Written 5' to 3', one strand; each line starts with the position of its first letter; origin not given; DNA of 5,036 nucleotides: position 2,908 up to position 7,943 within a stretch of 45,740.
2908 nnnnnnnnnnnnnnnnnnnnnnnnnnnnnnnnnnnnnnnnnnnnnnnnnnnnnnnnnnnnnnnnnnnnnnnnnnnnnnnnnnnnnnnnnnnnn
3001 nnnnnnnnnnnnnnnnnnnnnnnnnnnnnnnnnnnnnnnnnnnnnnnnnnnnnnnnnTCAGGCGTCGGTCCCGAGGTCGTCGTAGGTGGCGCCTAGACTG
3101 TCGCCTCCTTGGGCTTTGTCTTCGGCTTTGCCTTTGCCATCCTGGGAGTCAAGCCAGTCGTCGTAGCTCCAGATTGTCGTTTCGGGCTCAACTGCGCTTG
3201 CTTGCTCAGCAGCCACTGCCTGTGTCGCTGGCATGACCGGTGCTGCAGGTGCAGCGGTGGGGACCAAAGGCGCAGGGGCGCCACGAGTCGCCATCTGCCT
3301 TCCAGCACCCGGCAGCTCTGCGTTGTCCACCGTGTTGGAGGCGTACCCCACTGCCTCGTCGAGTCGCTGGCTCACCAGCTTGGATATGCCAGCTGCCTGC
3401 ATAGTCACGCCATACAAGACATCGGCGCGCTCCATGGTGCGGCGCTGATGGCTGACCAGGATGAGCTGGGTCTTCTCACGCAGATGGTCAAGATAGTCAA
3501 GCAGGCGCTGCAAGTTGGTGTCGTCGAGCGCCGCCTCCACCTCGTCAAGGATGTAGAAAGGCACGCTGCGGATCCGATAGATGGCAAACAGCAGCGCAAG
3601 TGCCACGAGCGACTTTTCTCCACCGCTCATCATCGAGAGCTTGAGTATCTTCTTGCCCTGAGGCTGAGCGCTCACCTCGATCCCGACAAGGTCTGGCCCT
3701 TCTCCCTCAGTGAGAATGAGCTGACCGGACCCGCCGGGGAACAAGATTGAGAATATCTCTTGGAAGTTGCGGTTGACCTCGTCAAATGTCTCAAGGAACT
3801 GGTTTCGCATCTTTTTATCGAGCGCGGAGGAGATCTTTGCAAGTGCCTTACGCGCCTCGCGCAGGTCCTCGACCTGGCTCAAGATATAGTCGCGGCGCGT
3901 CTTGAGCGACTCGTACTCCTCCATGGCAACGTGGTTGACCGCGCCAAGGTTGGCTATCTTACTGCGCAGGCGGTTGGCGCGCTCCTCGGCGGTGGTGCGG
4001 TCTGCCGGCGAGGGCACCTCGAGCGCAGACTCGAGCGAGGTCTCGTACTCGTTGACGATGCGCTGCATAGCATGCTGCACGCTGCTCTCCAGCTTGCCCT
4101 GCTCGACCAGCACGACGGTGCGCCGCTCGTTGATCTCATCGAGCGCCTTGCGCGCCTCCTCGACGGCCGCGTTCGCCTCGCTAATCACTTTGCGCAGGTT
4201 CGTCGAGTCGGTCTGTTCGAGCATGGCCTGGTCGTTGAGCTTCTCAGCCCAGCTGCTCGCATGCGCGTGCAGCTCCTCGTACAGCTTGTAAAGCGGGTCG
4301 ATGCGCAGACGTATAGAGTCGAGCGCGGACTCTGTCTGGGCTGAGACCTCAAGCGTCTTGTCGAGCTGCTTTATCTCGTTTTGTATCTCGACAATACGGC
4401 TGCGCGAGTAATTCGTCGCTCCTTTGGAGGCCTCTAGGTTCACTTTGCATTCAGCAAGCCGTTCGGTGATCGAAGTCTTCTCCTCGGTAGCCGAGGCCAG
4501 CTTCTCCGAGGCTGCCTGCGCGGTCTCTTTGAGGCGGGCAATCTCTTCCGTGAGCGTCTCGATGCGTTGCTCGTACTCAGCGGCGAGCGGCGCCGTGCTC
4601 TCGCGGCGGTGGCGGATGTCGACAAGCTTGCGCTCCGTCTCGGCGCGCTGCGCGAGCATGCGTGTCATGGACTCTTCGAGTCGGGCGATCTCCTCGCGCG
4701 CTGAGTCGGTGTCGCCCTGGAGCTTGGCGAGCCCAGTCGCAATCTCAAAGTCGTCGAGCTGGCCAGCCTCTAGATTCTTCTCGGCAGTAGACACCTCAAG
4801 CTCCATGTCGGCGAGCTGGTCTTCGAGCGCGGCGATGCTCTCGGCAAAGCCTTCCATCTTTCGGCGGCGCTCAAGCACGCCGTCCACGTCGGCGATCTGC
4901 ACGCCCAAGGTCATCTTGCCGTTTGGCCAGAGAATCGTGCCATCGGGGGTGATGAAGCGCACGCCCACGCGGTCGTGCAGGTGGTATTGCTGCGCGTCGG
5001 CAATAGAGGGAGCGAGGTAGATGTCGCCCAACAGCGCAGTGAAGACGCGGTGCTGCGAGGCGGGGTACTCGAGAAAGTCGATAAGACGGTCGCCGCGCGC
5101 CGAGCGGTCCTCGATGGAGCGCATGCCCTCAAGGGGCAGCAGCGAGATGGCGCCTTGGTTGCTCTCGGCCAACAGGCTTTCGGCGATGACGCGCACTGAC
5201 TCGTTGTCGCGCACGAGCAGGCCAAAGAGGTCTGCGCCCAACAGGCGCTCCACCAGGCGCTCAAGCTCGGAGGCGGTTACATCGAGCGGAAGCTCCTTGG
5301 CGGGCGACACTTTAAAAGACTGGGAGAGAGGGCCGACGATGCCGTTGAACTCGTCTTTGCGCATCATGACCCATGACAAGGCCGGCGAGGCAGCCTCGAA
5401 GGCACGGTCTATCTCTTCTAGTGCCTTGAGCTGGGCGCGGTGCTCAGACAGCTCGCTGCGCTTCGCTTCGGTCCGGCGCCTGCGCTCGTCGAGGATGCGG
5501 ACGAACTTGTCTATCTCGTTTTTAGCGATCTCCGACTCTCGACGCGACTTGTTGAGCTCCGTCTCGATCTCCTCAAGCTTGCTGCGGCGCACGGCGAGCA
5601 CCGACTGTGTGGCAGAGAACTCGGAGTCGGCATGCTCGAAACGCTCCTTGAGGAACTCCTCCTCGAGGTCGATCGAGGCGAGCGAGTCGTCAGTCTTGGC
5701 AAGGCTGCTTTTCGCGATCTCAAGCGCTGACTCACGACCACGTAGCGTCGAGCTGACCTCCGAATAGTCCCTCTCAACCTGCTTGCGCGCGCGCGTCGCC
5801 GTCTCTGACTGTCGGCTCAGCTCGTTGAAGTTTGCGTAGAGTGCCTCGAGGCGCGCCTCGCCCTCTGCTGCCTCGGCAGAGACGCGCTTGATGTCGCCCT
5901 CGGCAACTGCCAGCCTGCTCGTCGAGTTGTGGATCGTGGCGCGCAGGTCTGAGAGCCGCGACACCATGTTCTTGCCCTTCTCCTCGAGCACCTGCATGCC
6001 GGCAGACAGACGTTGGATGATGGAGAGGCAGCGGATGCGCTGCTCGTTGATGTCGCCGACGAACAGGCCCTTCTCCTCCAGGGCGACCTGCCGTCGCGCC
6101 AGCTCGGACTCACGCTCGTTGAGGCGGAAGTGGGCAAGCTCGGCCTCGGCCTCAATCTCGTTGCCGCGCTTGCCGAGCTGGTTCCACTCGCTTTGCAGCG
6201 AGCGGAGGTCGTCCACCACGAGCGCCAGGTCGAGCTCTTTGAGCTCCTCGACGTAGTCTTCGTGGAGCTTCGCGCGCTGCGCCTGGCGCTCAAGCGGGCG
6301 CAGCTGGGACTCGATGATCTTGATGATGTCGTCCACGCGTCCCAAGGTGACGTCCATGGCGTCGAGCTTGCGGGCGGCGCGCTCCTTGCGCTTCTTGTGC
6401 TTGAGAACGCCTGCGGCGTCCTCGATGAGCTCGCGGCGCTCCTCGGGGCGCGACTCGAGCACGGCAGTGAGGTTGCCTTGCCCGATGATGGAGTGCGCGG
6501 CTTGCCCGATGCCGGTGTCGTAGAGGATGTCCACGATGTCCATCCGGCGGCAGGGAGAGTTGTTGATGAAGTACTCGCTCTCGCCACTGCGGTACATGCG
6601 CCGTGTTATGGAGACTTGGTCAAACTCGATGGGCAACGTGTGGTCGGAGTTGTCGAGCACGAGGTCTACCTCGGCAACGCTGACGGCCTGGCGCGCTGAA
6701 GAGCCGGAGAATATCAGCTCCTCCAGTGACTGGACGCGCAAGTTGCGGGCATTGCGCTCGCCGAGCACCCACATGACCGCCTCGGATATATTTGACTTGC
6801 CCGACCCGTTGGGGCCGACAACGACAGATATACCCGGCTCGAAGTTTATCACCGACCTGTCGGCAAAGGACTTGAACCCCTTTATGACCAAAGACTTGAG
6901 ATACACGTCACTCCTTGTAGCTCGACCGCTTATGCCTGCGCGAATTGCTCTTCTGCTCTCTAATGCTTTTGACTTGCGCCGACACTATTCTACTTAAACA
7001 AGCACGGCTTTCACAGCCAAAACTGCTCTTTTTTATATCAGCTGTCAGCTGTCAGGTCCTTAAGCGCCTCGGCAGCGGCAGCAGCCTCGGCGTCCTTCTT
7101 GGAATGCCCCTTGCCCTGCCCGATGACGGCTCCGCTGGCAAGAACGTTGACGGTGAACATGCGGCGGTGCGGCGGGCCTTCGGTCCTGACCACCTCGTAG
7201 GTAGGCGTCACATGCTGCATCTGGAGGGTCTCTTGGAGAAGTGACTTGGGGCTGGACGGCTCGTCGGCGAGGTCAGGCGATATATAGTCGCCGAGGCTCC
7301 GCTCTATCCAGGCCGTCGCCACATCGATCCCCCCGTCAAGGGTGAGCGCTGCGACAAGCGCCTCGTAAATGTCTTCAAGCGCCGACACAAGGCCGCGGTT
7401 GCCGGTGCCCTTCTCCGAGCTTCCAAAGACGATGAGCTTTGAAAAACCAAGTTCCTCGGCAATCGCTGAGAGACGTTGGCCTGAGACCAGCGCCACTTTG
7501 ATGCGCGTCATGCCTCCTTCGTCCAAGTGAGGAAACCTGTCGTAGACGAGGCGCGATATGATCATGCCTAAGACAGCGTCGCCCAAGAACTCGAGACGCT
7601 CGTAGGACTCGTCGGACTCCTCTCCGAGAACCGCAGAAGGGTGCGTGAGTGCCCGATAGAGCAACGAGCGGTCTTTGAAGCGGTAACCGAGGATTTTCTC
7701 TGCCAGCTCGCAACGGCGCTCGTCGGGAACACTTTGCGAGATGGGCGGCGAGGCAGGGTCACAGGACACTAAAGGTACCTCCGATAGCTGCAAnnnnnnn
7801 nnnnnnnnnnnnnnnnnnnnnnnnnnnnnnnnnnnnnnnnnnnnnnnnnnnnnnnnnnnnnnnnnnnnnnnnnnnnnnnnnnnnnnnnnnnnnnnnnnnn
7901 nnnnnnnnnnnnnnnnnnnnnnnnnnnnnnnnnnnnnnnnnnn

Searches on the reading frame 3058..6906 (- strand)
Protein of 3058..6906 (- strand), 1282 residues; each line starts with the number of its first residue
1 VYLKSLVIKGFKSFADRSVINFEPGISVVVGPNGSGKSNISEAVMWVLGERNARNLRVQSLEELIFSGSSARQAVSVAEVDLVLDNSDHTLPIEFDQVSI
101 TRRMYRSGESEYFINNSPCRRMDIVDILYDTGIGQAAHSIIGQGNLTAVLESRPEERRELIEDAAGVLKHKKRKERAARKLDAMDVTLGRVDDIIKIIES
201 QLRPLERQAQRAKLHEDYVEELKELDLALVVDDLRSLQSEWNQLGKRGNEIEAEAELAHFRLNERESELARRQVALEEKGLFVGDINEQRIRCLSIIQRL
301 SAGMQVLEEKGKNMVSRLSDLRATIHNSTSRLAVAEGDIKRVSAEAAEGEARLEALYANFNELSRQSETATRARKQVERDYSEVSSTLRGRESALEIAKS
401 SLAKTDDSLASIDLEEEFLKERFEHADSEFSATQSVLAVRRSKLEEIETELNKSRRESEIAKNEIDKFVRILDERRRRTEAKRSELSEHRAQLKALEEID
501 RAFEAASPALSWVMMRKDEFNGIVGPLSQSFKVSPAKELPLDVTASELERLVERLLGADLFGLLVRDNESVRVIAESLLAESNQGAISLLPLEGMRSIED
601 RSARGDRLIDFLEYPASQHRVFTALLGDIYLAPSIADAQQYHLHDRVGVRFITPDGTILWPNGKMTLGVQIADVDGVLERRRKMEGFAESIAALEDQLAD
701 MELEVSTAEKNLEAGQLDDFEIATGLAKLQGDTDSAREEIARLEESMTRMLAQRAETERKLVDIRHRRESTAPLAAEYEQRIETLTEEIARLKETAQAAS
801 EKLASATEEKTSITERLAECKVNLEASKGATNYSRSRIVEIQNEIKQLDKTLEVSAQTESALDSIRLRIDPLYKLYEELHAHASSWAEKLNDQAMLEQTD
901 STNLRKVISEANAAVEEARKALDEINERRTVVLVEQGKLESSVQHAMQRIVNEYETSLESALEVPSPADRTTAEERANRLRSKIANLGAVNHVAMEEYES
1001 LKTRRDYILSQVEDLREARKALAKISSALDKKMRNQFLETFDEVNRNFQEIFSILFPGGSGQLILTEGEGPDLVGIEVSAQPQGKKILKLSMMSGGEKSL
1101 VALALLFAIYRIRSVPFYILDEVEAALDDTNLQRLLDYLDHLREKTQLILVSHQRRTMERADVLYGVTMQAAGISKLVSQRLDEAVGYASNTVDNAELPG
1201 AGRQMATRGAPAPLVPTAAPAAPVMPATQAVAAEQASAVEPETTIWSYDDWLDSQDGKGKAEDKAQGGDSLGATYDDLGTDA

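Call 85: search_protein_families(library=pfam, proteins=[window:3058-6906:-], max_evalue=0.01)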
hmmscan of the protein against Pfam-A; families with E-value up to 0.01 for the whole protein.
window:3058-6906:- (1282 aa): 8 families
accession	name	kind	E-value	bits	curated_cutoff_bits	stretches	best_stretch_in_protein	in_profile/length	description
PF02463.25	SMC_N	-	4.1e-73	245.9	40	1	2-1175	1-219/220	RecF/RecN/SMC N terminal domain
PF13476.12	AAA_23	-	4.6e-16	60.5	27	1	5-225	1-200/201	AAA domain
PF13175.12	AAA_15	-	9.5e-13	48.9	32.1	1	1-65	1-55/374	AAA ATPase domain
PF13304.12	AAA_21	-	1.6e-12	48.6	27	2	1017-1154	195-299/304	AAA domain, putative AbiEii toxin, Type IV TA system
PF06470.18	SMC_hinge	-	1.7e-11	45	22.5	1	544-641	15-115/116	SMC proteins Flexible Hinge Domain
PF19220.6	Rod_CreS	-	0.00024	20.7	100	1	296-430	14-148/359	Crescentin, rod domain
PF13555.12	AAA_29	-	0.003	17.7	27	1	13-49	11-47/61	P-loop containing region of AAA domain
PF13514.12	AAA_27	-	0.0064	16.5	22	1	1-45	1-47/206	AAA domain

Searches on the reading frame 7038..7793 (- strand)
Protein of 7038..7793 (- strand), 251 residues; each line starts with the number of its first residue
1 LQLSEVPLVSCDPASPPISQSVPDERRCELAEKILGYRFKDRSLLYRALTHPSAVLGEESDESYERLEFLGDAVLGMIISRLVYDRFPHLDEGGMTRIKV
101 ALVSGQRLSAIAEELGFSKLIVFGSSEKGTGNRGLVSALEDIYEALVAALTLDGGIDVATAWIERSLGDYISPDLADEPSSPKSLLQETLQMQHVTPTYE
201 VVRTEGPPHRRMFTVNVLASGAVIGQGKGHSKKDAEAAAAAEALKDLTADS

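Call 85: search_protein_families(library=pfam, proteins=[window:7038-7793:-], max_evalue=0.01)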
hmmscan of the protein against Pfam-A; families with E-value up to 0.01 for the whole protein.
window:7038-7793:- (251 aa): 6 families
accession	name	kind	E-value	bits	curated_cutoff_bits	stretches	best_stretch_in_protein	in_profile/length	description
PF14622.11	Ribonucleas_3_3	-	2.6e-27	95.9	35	1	41-167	1-124/128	Ribonuclease-III-like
PF00636.31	Ribonuclease_3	-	1.9e-20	73.9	27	1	65-155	1-102/102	Ribonuclease III domain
PF00035.32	dsrm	-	4.8e-18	65.9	23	1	182-247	1-66/66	Double-stranded RNA binding motif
PF22935.1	RM44_endonuclase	-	8.1e-05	23.1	27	1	62-123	57-118/139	Large ribosomal subunit protein mL44, endonuclease domain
PF24995.1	DSRM_2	-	0.0012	19.7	27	1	204-247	35-77/79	dsRNA binding domain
PF20932.3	Dicer_dsRBD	-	0.0041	18.1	26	1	180-248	19-84/89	Dicer, dsRNA-binding domain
